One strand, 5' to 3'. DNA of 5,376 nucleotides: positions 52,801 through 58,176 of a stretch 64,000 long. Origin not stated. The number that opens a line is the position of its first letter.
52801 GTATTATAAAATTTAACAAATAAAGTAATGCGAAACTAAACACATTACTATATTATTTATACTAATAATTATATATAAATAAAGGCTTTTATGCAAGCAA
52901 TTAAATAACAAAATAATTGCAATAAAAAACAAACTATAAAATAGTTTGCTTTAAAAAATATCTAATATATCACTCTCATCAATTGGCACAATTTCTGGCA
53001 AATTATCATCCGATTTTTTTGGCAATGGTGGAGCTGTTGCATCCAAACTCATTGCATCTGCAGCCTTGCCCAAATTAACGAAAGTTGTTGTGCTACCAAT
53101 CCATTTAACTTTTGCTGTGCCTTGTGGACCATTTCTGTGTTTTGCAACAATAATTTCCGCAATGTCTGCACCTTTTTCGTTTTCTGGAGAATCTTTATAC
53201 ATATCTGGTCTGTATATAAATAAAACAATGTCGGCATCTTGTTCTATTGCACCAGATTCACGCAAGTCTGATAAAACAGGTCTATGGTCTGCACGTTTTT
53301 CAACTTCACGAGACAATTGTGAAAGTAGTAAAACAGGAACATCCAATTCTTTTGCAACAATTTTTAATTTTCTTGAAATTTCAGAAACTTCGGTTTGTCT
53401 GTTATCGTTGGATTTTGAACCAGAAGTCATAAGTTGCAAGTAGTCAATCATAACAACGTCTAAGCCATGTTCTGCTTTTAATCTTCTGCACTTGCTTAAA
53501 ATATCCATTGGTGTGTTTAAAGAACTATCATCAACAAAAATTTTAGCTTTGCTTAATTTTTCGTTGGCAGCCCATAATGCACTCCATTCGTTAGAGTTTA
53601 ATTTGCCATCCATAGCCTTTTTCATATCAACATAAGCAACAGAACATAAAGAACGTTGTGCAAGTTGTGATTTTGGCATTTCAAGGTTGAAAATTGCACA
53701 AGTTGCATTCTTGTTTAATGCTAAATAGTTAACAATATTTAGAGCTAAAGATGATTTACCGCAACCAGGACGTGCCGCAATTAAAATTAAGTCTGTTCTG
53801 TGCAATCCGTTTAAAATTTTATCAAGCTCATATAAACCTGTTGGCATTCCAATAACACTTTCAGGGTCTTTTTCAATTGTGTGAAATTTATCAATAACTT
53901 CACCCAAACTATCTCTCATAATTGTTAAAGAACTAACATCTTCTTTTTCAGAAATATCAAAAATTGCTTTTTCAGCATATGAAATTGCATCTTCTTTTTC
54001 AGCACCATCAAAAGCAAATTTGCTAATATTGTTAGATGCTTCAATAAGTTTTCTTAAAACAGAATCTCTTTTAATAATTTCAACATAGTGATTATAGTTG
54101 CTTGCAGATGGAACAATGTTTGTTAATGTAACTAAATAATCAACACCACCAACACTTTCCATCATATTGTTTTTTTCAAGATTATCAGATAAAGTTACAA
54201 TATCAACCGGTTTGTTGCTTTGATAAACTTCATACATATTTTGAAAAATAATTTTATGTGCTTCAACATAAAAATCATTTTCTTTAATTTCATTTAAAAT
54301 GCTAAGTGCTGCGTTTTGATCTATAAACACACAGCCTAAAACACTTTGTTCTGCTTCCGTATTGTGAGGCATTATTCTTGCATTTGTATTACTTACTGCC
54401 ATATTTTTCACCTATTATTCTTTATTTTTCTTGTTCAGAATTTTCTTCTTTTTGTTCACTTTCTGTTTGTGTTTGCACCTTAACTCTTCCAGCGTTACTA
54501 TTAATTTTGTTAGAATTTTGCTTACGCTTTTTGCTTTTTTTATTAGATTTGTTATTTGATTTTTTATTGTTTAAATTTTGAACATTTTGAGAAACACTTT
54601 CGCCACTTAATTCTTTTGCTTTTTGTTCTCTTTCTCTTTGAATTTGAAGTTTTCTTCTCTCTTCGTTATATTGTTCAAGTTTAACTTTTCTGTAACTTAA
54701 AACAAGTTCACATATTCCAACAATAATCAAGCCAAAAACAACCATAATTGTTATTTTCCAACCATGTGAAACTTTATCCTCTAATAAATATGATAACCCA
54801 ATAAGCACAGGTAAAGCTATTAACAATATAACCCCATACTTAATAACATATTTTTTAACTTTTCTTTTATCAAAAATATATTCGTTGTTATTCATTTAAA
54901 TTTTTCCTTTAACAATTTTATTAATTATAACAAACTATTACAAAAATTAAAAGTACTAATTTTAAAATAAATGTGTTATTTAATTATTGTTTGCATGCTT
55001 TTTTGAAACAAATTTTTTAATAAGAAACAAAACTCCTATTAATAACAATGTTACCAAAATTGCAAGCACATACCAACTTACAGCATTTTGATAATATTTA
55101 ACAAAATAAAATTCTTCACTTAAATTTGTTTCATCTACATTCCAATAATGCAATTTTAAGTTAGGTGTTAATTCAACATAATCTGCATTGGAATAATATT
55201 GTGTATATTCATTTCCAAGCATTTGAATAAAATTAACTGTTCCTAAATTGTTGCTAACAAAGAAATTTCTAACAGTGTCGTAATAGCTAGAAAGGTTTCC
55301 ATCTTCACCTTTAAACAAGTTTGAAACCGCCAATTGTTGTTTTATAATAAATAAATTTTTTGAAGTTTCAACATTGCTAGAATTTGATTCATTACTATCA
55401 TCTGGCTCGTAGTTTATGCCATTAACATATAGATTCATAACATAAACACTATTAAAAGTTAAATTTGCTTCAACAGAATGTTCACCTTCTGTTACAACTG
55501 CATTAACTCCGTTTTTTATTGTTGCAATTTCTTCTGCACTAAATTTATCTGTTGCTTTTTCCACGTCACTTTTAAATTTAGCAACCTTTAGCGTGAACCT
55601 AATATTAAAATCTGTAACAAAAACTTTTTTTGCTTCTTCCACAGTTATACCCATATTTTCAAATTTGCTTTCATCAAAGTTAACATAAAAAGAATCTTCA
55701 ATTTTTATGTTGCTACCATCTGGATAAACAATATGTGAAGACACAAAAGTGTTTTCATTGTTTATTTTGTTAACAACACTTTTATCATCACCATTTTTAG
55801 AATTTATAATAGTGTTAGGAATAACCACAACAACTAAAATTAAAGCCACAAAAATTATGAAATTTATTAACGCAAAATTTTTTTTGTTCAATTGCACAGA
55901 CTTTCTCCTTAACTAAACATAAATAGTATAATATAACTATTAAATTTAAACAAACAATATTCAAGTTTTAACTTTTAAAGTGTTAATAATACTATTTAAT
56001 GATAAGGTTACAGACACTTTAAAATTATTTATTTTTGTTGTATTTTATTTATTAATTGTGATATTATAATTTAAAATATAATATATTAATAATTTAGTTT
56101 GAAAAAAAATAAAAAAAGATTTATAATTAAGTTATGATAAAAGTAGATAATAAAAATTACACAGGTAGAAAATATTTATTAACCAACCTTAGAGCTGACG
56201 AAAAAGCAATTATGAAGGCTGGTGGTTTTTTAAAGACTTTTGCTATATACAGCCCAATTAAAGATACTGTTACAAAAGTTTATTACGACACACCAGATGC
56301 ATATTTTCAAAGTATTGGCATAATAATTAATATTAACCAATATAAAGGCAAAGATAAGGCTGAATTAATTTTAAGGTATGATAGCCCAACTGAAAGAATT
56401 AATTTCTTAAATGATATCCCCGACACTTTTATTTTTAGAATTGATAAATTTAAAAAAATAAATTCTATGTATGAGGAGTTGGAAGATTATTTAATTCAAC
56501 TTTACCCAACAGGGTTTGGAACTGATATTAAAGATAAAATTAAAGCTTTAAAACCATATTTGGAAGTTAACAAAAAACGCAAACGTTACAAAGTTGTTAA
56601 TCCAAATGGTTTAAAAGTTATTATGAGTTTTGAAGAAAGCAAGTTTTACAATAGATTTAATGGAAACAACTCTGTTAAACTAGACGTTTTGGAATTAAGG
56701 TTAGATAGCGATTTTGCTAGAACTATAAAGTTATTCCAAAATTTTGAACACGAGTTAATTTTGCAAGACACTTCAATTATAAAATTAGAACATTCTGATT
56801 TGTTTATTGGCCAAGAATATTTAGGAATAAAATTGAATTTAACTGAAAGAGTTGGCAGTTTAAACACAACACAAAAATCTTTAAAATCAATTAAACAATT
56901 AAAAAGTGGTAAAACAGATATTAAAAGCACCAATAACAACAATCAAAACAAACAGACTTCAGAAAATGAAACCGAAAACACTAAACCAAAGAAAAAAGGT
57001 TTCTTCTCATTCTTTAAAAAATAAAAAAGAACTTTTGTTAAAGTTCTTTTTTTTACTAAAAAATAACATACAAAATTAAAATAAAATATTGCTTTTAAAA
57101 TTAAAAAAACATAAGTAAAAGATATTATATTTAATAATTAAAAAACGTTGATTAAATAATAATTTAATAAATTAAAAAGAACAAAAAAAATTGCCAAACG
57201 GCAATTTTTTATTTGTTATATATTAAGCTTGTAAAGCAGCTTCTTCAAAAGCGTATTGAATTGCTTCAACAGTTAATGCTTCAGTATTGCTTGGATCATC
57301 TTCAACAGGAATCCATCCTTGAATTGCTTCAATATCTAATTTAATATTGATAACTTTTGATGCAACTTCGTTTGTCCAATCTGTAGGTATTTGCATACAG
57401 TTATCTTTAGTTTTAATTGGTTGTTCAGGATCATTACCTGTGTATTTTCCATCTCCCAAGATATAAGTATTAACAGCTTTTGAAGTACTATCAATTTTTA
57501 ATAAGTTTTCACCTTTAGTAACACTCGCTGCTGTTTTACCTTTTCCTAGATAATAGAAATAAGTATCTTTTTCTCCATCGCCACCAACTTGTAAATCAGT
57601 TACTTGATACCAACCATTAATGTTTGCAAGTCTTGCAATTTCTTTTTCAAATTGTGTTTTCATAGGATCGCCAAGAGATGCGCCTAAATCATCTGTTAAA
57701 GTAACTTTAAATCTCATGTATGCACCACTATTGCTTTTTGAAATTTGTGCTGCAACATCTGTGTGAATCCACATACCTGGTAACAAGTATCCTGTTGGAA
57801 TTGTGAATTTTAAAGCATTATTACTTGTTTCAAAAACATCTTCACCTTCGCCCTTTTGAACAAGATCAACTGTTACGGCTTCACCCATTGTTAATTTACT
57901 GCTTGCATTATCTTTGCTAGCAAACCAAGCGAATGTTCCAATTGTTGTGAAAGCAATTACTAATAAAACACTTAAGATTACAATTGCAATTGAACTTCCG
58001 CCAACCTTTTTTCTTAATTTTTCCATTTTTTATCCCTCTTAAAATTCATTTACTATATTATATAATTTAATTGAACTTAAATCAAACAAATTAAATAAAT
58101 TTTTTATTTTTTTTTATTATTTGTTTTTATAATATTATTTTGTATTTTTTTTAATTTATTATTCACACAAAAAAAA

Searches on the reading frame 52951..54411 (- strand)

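Call 101: search_protein_families(library=pfam, proteins=[window:52951-54411:-], max_evalue=0.001)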
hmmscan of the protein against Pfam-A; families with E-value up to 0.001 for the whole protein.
window:52951-54411:- (486 aa): 6 families
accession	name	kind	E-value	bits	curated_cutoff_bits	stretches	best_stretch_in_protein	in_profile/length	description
PF03796.21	DnaB_C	-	2.8e-100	335.4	27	1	188-446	1-255/255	DnaB-like helicase C terminal domain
PF00772.26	DnaB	-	9.5e-32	109.6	23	1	14-114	2-102/103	DnaB-like helicase N terminal domain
PF13481.12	AAA_25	-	2.7e-12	47.2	27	1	194-367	20-191/195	AAA domain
PF06745.19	ATPase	-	3.4e-06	27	26.6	1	190-372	2-170/231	KaiC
PF24883.2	NPHP3_N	-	0.00034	21.3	24.8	1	202-259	18-76/164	Nephrocystin 3, N-terminal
PF20720.3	nSTAND3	-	0.00085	19.5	27.2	0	197-279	8-91/155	Novel STAND NTPase 3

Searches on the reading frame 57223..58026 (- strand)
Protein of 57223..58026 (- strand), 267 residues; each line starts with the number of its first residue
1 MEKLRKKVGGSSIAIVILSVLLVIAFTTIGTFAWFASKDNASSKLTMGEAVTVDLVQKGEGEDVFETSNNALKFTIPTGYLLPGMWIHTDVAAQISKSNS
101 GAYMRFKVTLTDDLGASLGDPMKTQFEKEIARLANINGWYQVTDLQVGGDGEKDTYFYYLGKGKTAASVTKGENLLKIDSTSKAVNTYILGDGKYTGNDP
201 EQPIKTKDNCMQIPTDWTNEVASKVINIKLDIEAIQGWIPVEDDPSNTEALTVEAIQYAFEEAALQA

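Call 100: search_protein_families(library=ncbifam, alignment_id=A8, max_evalue=0.001)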
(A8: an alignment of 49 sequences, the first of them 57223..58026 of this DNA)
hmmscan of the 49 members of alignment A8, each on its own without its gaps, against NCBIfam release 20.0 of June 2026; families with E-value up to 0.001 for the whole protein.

A. member 1, window:57223-58026:- (267 aa): 0 families

B. families by the number of members that match (of 49 scanned): 3 families
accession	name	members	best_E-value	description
NF049893.1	spr0155_permease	2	2.2e-05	ABC transporter permease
TIGR04088.1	cognate_SipW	2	0.0004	SipW-dependent-type signal peptide-containing protein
TIGR04090.1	exp_by_SipW_IV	1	3.9e-05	BsaA family SipW-dependent biofilm matrix protein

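Call 101: search_protein_families(library=pfam, proteins=[window:57223-58026:-], max_evalue=0.001)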
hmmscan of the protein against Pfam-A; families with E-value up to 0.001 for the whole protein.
window:57223-58026:- (267 aa): 0 families
